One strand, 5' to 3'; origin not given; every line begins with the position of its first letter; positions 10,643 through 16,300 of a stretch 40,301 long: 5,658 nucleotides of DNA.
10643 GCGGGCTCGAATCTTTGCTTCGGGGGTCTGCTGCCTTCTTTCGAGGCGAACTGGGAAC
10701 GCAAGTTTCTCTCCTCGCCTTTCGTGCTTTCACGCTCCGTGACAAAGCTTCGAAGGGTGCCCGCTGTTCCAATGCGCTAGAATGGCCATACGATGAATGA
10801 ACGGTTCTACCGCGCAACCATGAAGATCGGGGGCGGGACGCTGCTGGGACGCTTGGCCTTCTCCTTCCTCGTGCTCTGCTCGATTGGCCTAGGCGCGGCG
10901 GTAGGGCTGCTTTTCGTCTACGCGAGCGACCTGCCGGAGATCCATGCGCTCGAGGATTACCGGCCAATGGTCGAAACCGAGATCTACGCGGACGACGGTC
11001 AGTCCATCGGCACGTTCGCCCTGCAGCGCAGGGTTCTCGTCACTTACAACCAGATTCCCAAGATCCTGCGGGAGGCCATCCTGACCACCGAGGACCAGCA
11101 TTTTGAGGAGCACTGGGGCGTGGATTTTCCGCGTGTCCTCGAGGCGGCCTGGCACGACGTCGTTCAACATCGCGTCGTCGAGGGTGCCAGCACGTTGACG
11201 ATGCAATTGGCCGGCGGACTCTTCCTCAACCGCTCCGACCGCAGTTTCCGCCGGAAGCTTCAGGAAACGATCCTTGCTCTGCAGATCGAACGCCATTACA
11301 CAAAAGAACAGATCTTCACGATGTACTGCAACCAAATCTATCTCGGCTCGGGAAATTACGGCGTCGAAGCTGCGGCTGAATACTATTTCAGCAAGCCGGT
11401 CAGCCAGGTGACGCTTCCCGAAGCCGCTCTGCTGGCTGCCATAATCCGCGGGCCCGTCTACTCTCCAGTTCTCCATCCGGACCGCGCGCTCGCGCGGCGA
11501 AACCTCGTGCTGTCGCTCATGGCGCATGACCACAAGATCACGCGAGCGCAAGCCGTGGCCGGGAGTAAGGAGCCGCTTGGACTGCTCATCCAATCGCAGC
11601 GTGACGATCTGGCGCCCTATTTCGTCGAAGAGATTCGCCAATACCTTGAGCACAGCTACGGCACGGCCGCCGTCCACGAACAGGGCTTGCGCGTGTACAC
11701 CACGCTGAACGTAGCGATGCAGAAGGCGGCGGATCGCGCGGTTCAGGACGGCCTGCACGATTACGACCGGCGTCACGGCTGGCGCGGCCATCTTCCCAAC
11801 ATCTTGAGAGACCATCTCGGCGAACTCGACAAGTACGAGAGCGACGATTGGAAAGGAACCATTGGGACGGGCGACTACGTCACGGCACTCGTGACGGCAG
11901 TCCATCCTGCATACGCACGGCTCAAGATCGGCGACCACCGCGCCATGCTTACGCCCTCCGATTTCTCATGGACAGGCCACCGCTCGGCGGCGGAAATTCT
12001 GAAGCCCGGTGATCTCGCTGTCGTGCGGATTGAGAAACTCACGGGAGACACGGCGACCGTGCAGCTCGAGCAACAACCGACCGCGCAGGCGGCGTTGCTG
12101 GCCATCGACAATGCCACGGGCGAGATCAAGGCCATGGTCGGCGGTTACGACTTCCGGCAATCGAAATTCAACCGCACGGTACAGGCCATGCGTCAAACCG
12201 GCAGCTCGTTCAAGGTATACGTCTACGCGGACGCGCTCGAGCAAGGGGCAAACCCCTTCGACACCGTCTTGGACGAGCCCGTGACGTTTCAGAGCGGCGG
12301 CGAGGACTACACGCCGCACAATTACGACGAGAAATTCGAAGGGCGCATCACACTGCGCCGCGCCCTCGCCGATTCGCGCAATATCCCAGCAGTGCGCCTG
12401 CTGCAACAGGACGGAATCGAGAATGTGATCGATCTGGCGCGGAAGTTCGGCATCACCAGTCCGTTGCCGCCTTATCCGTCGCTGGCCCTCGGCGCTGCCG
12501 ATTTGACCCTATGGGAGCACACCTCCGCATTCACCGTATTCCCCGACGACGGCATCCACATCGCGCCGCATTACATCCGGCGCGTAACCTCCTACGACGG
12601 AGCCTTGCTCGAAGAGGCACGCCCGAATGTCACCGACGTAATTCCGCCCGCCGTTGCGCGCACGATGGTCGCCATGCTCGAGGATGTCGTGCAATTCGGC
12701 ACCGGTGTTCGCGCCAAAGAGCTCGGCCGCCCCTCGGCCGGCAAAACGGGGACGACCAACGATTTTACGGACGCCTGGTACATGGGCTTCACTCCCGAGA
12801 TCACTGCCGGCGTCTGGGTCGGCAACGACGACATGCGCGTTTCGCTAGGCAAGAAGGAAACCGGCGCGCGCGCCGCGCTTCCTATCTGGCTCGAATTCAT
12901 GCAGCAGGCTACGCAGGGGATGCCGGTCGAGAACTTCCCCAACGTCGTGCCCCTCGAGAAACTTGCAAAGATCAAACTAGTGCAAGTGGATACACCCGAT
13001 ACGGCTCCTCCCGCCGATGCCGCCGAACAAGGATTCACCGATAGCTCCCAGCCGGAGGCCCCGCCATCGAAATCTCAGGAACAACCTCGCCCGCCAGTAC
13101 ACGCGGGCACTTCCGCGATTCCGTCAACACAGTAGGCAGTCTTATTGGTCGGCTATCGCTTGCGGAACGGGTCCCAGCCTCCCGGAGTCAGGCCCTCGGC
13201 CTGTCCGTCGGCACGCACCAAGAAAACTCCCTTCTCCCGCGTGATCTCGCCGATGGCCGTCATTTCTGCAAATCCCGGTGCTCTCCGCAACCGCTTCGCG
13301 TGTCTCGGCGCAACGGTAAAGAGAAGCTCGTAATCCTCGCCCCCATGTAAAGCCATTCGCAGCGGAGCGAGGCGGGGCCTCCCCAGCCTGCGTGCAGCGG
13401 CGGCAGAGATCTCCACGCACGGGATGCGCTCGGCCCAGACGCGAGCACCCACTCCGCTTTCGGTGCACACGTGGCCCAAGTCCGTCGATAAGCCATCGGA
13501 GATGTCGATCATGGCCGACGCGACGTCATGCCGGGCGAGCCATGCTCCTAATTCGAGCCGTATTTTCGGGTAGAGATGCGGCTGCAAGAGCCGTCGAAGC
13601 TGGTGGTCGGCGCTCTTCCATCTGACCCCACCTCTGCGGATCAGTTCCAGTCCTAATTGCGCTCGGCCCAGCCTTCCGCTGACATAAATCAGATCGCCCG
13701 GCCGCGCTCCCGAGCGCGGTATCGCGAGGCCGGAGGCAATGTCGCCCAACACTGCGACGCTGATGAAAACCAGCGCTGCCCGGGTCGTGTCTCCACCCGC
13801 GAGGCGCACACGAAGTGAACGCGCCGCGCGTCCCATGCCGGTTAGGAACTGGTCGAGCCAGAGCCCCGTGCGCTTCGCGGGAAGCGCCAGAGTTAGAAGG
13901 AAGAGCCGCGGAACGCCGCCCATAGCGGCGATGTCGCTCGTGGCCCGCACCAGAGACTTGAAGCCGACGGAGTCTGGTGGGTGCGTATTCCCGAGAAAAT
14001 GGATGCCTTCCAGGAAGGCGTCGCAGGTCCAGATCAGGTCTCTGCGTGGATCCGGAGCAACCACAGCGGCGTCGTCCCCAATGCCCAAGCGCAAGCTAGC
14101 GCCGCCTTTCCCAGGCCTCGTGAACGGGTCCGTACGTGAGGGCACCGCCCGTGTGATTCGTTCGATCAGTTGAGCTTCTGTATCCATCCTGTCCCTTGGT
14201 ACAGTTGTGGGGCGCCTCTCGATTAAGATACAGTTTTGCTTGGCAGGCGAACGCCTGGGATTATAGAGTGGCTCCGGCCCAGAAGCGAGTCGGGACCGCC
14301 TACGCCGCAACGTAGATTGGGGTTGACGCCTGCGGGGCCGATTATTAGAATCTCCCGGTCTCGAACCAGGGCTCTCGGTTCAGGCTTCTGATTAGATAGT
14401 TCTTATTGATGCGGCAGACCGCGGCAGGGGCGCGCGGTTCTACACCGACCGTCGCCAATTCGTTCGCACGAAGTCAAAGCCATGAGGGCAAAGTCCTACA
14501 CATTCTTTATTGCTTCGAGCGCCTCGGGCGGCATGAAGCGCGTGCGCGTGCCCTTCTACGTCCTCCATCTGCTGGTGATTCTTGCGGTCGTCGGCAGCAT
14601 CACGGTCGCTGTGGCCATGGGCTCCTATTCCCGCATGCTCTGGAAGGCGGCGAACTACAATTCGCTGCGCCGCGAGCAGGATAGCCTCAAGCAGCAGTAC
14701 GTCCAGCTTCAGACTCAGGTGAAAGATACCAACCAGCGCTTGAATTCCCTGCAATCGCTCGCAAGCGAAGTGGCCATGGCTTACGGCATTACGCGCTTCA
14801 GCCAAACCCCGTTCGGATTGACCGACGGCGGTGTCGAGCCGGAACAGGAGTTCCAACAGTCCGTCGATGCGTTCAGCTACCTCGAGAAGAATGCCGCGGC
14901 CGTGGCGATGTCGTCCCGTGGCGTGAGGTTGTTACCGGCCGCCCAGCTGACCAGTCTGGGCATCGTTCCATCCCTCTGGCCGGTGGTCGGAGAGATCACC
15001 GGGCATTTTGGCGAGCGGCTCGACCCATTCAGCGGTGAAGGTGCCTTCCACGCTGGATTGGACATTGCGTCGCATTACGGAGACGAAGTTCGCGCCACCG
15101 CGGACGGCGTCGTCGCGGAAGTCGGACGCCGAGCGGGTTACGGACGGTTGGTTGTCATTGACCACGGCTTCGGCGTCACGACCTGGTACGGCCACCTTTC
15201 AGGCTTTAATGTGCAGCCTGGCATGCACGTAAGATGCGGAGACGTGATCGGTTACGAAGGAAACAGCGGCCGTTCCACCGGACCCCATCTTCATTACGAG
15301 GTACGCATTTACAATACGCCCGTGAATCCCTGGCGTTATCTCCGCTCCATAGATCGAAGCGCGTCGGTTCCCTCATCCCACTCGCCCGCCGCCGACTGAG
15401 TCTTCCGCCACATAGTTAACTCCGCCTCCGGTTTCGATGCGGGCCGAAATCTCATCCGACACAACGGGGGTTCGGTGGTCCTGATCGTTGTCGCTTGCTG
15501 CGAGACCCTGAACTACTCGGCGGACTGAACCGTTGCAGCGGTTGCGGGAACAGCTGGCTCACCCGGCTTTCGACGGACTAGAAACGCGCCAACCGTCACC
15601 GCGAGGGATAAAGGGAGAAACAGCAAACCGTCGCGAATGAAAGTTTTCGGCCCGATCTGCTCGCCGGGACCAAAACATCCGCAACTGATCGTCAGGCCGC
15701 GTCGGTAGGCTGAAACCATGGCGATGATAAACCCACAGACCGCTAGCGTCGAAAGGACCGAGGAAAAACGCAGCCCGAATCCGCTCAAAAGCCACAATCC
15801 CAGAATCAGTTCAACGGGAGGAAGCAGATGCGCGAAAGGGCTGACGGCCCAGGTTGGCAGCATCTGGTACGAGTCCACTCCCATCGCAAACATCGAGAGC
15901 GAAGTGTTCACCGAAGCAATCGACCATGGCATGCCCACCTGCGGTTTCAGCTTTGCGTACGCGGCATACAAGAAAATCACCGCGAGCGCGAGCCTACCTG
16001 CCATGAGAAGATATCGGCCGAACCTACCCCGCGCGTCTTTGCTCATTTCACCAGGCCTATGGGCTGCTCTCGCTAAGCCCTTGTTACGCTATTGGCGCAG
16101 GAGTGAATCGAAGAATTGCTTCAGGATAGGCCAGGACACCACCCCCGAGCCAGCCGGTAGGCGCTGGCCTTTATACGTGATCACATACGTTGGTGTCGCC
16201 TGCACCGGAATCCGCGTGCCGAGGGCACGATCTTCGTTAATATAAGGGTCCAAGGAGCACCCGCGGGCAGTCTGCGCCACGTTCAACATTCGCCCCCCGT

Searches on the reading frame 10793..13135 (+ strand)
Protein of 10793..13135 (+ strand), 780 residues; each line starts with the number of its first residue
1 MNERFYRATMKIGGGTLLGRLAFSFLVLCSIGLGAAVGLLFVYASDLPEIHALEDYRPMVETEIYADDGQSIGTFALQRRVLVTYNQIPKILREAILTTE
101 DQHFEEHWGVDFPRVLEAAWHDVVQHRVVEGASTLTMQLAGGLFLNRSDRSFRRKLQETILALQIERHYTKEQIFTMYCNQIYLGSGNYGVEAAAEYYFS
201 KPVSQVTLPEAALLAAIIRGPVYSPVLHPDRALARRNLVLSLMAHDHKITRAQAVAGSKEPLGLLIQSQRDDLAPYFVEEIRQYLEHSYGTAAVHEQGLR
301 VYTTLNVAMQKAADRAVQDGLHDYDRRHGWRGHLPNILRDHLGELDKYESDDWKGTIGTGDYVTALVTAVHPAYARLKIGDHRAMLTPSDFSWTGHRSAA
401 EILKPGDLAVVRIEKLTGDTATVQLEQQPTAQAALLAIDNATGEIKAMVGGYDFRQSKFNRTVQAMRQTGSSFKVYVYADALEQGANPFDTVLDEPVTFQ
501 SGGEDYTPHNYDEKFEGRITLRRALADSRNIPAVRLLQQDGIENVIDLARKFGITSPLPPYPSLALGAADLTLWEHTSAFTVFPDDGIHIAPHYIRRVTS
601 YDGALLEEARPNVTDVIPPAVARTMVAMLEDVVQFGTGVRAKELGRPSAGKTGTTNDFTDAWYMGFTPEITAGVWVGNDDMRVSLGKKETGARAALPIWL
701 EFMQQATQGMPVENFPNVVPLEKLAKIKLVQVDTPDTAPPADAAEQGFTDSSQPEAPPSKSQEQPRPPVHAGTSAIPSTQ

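Call 75: search_protein_families(library=pfam, proteins=[window:10793-13135:+], max_evalue=0.00001)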
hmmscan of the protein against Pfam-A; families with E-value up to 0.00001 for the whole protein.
window:10793-13135:+ (780 aa): 2 families
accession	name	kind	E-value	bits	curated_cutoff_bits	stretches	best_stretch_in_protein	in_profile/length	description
PF00912.28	Transgly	-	5.3e-58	195.8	27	1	69-243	2-177/178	Transglycosylase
PF00905.27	Transpeptidase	-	9.9e-26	91.1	22.1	1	435-675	3-272/299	Penicillin binding protein transpeptidase domain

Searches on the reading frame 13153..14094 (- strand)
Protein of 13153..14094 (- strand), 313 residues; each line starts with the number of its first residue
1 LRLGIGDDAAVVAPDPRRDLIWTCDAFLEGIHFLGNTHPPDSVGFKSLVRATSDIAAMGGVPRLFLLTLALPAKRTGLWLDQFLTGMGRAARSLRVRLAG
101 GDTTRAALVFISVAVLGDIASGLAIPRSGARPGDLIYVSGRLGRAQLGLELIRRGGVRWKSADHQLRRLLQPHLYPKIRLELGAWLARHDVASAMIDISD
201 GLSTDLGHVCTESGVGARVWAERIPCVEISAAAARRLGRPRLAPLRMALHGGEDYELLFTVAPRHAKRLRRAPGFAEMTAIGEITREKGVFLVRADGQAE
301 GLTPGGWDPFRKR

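Call 76: search_protein_families(library=pfam, proteins=[window:13153-14094:-], max_evalue=0.00001)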
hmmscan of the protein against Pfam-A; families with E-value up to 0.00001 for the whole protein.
window:13153-14094:- (313 aa): 2 families
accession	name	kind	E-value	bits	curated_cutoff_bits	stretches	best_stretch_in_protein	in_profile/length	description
PF00586.29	AIRS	-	6.2e-24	85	24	1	6-117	1-110/112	AIR synthase related protein, N-terminal domain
PF02769.27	AIRS_C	-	3.1e-08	34.4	23.1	1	131-292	1-153/156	AIR synthase related protein, C-terminal domain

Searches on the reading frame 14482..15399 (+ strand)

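Call 76: search_protein_families(library=pfam, proteins=[window:14482-15399:+], max_evalue=0.00001)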
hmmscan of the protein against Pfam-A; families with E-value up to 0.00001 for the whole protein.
window:14482-15399:+ (305 aa): 1 family
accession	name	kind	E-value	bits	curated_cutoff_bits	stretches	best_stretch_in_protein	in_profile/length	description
PF01551.29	Peptidase_M23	-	2.5e-32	111.4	28.7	1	189-283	2-96/96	Peptidase family M23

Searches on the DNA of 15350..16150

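Call 87: search_rna_families(source=window, start=15350, end=16150, threshold=evalue, max_evalue=1)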
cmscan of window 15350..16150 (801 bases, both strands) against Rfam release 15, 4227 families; matches with E-value up to 1: 0.
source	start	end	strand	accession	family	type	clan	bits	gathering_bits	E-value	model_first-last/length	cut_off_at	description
